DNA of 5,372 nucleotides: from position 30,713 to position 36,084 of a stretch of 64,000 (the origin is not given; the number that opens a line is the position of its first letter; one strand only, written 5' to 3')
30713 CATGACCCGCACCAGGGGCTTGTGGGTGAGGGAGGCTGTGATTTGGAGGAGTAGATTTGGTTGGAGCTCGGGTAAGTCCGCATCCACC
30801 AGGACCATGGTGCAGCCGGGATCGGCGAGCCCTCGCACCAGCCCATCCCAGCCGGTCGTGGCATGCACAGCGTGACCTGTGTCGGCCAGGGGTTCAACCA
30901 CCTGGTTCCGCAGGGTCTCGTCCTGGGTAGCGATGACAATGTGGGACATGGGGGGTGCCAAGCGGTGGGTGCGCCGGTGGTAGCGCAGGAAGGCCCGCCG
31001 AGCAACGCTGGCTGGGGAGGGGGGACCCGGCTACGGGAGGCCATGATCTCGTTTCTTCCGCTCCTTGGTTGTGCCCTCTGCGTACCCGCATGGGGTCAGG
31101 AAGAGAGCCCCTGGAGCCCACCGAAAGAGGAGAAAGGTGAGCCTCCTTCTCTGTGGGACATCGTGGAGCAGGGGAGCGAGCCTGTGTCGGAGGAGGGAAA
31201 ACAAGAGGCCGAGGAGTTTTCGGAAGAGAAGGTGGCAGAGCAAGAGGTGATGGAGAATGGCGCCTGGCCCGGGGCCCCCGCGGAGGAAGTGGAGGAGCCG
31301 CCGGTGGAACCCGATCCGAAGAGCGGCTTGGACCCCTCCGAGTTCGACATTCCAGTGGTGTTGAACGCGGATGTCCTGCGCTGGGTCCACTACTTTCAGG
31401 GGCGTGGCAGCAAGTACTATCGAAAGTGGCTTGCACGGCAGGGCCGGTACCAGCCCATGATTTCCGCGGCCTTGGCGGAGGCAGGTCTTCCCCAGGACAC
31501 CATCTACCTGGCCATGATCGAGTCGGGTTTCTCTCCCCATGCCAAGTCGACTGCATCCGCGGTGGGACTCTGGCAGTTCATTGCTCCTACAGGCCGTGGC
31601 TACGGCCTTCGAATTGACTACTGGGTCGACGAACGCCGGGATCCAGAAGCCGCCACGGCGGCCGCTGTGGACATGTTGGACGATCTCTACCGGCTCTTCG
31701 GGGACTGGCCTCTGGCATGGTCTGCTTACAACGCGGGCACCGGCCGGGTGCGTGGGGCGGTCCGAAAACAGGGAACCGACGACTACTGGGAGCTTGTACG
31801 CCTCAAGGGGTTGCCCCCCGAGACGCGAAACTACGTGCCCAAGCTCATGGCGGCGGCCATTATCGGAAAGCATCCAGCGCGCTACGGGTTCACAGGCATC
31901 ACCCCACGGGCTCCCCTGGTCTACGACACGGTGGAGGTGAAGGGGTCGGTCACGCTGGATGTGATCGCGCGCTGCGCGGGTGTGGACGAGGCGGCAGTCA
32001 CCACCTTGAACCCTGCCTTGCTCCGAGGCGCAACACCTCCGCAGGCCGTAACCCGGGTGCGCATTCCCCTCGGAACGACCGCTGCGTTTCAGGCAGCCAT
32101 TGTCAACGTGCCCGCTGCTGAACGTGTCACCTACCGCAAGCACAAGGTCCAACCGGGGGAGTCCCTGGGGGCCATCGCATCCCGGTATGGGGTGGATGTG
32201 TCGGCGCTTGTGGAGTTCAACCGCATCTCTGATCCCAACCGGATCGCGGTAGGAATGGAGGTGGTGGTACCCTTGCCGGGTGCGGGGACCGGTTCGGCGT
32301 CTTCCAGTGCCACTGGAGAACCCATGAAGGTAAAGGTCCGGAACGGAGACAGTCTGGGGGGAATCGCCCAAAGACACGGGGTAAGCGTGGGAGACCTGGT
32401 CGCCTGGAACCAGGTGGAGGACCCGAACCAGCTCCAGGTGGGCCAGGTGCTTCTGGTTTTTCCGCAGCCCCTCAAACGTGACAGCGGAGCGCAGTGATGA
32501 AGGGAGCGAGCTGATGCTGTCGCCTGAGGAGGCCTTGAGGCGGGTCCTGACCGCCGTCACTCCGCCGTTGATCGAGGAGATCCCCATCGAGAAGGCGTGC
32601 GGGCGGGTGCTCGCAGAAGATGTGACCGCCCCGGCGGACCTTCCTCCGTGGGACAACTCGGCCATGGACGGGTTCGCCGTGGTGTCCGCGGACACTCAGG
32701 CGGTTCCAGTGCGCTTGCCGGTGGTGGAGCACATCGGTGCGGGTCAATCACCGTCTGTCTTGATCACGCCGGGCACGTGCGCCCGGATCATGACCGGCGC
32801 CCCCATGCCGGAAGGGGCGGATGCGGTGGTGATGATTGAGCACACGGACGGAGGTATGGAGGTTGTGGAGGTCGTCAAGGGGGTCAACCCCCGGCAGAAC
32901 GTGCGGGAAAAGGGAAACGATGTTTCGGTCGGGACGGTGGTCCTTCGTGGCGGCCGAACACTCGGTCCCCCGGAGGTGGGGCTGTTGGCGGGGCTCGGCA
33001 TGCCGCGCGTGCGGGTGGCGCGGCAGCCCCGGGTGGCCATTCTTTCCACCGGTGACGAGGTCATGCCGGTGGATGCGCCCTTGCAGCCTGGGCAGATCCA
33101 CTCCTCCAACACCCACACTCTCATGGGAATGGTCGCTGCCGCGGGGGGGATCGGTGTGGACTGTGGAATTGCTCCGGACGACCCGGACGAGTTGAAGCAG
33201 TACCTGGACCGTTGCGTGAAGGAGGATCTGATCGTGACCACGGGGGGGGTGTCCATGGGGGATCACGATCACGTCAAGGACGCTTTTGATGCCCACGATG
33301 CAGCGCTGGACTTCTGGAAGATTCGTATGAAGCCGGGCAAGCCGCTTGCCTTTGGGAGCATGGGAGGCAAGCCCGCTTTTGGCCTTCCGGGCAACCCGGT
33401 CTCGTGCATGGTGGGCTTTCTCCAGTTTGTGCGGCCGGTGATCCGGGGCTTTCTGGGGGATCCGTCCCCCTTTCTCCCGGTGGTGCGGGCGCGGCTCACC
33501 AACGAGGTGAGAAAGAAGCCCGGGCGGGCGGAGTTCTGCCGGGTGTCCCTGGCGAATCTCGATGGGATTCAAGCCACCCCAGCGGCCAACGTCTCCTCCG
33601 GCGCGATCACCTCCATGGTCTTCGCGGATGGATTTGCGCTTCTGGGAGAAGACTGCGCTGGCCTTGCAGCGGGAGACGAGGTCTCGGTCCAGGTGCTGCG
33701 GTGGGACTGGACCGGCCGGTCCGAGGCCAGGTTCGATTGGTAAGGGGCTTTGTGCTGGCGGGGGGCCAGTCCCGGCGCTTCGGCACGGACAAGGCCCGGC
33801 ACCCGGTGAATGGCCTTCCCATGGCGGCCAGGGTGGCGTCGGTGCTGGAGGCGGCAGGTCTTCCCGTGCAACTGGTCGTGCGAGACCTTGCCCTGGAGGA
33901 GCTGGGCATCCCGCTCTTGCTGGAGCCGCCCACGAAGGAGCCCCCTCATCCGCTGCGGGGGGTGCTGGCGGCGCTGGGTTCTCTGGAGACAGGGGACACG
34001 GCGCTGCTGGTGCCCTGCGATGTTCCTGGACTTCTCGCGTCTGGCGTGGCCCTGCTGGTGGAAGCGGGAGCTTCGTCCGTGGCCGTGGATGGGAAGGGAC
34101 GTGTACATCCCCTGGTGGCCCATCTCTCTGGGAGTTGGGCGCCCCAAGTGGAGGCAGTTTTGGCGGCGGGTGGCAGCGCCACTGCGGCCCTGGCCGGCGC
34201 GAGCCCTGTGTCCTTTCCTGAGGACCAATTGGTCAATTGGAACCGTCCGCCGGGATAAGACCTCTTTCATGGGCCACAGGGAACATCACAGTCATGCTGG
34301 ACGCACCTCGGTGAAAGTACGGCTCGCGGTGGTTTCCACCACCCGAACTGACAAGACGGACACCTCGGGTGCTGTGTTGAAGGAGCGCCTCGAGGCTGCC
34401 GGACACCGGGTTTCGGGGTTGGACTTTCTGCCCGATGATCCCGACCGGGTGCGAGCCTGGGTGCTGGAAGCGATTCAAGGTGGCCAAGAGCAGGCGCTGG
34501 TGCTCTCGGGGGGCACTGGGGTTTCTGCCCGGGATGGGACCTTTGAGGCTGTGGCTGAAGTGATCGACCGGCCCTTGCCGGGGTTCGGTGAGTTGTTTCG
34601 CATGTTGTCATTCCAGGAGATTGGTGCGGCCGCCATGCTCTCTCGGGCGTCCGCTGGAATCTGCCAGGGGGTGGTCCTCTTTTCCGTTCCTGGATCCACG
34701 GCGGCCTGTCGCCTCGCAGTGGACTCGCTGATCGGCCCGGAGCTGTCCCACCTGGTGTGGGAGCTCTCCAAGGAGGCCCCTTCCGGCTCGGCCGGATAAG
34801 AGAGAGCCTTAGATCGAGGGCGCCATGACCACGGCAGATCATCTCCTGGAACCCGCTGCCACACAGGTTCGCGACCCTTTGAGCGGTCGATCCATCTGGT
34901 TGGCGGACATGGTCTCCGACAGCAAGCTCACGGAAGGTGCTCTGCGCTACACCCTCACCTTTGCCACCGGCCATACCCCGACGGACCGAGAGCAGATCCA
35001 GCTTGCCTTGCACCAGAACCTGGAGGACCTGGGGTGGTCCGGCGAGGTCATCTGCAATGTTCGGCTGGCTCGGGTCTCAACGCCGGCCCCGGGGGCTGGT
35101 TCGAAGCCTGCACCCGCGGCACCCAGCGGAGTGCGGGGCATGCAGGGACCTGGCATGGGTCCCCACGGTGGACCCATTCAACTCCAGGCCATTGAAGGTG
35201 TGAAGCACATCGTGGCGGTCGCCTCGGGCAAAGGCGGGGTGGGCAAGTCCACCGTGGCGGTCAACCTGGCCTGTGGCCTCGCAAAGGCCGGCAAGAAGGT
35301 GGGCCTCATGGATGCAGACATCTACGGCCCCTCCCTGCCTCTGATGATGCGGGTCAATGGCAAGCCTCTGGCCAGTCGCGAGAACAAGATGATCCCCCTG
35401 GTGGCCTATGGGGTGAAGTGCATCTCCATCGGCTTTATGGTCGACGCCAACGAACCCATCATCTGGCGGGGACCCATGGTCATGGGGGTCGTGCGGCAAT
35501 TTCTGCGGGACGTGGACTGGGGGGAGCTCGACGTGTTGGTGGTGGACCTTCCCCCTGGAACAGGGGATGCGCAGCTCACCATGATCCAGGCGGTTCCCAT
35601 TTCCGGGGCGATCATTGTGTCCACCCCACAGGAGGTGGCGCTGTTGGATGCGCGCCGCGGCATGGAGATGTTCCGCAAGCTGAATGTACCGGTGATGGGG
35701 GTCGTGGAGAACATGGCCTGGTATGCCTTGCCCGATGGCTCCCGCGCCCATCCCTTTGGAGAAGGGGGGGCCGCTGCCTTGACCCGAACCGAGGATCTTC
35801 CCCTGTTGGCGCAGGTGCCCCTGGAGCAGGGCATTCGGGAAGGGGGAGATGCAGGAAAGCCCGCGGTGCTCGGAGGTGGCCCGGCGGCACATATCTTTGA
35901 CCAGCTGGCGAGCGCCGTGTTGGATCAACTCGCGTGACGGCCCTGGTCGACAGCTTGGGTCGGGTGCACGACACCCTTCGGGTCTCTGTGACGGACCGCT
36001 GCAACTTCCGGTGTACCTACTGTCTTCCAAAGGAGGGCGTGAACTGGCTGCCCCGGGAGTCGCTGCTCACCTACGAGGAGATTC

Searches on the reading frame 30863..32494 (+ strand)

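Call 72: search_protein_families(library=pfam, proteins=[window:30863-32494:+], max_evalue=0.0001)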
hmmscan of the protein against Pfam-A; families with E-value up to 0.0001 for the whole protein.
window:30863-32494:+ (544 aa): 2 families
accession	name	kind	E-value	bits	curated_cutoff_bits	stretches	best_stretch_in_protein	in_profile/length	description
PF01476.26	LysM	-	3.9e-29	100.8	20.9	2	491-532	2-42/43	LysM domain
PF01464.25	SLT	-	1.9e-25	89.1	21.3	1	201-311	5-116/117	Transglycosylase SLT domain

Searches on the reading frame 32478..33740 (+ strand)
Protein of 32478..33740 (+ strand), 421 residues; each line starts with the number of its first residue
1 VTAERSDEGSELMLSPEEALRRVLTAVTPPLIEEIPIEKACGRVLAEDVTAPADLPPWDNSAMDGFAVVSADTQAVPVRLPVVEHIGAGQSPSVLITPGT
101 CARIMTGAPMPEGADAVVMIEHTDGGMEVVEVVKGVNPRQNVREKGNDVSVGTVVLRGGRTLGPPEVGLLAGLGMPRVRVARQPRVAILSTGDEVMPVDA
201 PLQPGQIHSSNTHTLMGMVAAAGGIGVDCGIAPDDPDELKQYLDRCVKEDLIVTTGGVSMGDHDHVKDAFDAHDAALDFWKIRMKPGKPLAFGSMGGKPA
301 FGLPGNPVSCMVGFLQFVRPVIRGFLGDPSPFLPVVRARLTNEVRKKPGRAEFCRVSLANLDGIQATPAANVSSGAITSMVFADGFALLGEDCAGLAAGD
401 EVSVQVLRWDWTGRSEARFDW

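Call 72: search_protein_families(library=pfam, proteins=[window:32478-33740:+], max_evalue=0.0001)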
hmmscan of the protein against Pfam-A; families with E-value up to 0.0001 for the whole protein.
window:32478-33740:+ (421 aa): 3 families
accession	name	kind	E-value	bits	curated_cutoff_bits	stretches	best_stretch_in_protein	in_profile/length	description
PF03453.22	MoeA_N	-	3.7e-51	173.4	30.8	1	15-174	2-160/160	MoeA N-terminal region (domain I and II)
PF00994.29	MoCF_biosynth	-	9e-29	100.5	26.6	1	187-323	1-143/144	Probable molybdopterin binding domain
PF03454.20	MoeA_C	-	1.8e-15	57.4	22.1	1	337-407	1-72/72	MoeA C-terminal region (domain IV)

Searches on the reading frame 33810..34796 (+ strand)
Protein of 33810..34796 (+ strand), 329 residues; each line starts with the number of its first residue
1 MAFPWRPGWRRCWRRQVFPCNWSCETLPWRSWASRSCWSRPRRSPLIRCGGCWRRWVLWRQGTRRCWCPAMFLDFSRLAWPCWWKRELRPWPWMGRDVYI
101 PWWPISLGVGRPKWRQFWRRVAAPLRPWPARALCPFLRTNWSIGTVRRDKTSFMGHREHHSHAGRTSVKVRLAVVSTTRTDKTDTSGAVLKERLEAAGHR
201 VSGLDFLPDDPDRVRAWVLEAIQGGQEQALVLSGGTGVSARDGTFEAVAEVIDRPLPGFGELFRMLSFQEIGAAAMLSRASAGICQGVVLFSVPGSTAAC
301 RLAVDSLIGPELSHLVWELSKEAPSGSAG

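Call 72: search_protein_families(library=pfam, proteins=[window:33810-34796:+], max_evalue=0.0001)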
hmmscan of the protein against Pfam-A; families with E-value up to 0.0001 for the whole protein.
window:33810-34796:+ (329 aa): 1 family
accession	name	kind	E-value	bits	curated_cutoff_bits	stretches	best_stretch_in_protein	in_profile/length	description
PF00994.29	MoCF_biosynth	-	3.6e-26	92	26.6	1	181-314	13-144/144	Probable molybdopterin binding domain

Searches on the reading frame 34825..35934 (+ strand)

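Call 72: search_protein_families(library=pfam, proteins=[window:34825-35934:+], max_evalue=0.0001)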
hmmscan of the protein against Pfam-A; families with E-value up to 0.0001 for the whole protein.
window:34825-35934:+ (370 aa): 5 families
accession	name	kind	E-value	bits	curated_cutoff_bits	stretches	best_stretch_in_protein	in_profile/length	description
PF10609.15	ParA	-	2.2e-94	316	27.1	1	126-365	2-245/246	NUBPL iron-transfer P-loop NTPase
PF01656.29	CbiA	-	4.3e-13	49.8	25.4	1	130-297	1-82/125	CobQ/CobB/MinD/ParA nucleotide binding domain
PF13614.12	AAA_31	-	1e-10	42.3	27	1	128-166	2-40/177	AAA domain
PF09140.17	MipZ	-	1.9e-07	31.1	20.7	1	128-243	1-108/262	ATPase MipZ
PF02374.21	ArsA_ATPase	-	4.2e-06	26.6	24.3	0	132-163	5-36/305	Anion-transporting ATPase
